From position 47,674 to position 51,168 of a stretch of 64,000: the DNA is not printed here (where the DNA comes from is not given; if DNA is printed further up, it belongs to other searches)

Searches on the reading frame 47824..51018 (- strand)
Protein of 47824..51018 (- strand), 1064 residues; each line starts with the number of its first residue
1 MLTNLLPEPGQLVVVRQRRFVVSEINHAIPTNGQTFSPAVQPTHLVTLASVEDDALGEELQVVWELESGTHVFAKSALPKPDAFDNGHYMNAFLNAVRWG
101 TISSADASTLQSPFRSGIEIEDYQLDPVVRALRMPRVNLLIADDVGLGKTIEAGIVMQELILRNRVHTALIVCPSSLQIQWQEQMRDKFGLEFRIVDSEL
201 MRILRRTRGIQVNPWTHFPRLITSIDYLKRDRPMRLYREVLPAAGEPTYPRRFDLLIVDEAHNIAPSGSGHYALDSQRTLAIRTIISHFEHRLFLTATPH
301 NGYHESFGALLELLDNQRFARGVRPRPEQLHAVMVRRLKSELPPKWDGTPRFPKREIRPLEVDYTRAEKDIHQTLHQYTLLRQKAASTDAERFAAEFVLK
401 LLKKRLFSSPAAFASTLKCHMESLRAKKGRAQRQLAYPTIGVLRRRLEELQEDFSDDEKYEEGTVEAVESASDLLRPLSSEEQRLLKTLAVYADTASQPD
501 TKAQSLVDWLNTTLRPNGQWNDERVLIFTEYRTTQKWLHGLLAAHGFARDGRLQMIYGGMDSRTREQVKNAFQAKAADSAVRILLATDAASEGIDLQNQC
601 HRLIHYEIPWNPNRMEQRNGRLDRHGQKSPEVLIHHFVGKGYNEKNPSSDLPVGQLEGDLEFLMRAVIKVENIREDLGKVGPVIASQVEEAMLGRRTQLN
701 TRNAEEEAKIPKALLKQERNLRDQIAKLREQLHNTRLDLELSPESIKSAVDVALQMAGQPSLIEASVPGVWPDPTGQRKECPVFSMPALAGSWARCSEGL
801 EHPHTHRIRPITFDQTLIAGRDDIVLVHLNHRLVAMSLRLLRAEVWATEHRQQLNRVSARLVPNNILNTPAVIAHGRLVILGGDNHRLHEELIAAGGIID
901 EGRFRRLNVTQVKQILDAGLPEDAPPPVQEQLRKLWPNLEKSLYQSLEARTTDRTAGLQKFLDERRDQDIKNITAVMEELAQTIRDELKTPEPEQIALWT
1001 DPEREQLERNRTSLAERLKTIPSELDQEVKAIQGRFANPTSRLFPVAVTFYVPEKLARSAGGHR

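Call 7: search_protein_families(library=pfam, proteins=[window:47824-51018:-], max_evalue=0.001)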
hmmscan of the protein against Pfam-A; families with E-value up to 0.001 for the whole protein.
window:47824-51018:- (1064 aa): 4 families
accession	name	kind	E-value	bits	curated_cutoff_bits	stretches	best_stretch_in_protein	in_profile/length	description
PF00271.37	Helicase_C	-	4.7e-18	65.9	23.5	1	521-626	14-110/110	Helicase conserved C-terminal domain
PF00176.29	SNF2-rel_dom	-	9.2e-13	48.4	24.9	1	135-320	16-184/290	SNF2-related domain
PF04851.21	ResIII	-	2.6e-08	34.4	22.5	1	135-300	22-163/164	Type III restriction enzyme, res subunit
PF00270.35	DEAD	-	0.00012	22.3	26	1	138-301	16-162/167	DEAD/DEAH box helicase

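Call 73: search_protein_families(library=padloc, proteins=[window:47824-51018:-], max_evalue=0.00001)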
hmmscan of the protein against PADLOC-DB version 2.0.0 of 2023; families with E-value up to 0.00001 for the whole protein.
window:47824-51018:- (1064 aa): 42 families (the best 25 are shown)
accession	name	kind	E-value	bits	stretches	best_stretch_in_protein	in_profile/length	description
PDLC02621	DrmD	-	0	1411.5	1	4-1057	10-1038/1040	DrmD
PDLC02572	DrmA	-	0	1231.8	1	6-1059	13-1040/1043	DrmA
PDLC02633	DrmD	-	3.4e-278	923.1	1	3-847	8-839/839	DrmD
PDLC02632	DrmD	-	2.9e-255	846.8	1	6-644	15-643/662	DrmD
PDLC02624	DrmD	-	5.3e-195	647.7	1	157-765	2-597/652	DrmD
PDLC02622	DrmD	-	1.7e-145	483.1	1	6-412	15-412/422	DrmD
PDLC02629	DrmD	-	2.5e-144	479.5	1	542-1055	3-501/508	DrmD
PDLC02625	DrmD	-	6e-101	337.2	1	308-1053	67-780/792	DrmD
PDLC02628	DrmD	-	7e-92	306.1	1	700-1055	17-366/373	DrmD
PDLC00659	HmaA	-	1.2e-74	249.9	1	138-628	124-613/1176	SNF2 helicase / DEAD-box helicase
PDLC02500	BrxHI|BrxHII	-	2e-73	246.4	1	108-629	79-577/933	BrxHI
PDLC02504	BrxHI|BrxHII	-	6.2e-73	244.2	1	114-638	104-593/971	BrxHII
PDLC02618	DrmD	-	1.4e-57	193.2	1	9-270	6-253/273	DrmD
PDLC02620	DrmD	-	1.2e-52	177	1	129-649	110-600/1060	DrmD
PDLC02623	DrmD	-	3.2e-51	172.1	2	354-641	400-639/1040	DrmD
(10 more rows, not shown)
